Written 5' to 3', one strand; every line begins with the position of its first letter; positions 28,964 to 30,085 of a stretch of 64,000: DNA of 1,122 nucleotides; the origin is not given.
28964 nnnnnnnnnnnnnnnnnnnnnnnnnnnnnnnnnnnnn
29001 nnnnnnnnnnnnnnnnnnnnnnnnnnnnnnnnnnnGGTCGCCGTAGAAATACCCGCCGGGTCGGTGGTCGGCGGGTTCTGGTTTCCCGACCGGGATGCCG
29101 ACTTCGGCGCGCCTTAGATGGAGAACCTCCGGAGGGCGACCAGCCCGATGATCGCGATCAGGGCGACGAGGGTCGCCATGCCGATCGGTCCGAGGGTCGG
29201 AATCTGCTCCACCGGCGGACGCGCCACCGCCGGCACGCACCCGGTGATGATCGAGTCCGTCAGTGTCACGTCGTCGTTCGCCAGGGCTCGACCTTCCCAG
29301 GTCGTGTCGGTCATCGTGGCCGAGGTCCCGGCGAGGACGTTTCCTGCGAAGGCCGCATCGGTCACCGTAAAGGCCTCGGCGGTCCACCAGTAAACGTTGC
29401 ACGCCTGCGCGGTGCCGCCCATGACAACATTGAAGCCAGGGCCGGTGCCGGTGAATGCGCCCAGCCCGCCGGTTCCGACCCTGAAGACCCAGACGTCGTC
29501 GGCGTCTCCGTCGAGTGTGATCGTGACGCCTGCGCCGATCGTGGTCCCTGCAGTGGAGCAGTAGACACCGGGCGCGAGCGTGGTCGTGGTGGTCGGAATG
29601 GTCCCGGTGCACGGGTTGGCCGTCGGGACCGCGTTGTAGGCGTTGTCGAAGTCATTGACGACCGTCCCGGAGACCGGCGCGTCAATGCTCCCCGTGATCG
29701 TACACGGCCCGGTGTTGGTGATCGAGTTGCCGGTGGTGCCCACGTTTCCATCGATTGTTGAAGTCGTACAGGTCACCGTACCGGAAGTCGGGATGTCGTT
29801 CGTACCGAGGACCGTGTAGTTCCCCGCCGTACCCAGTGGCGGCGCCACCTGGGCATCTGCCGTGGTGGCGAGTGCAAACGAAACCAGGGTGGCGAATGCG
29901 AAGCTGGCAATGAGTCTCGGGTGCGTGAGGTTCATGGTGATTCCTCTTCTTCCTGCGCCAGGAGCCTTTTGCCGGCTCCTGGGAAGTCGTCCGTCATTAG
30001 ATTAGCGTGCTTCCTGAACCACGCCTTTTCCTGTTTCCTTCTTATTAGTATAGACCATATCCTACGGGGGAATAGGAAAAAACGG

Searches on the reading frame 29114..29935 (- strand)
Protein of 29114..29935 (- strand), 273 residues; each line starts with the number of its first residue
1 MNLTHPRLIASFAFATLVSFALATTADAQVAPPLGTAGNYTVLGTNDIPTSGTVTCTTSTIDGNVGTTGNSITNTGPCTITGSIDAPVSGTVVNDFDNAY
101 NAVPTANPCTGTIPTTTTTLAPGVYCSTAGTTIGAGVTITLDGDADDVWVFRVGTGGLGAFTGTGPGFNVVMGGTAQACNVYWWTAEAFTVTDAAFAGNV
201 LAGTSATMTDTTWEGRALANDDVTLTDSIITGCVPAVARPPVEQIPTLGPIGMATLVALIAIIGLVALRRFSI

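Call 55: search_protein_families(library=pfam, proteins=[window:29114-29935:-], max_evalue=0.001)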
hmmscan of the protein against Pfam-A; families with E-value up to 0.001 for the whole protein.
window:29114-29935:- (273 aa): 2 families
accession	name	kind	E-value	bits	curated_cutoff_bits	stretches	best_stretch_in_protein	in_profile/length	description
PF11999.13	Ice_binding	-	3.6e-21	76.2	28.7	1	51-230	5-207/208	Ice-binding-like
PF18203.6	IPTL-CTERM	-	0.00037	20.7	20.8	0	245-270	3-28/28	IPTL-CTERM motif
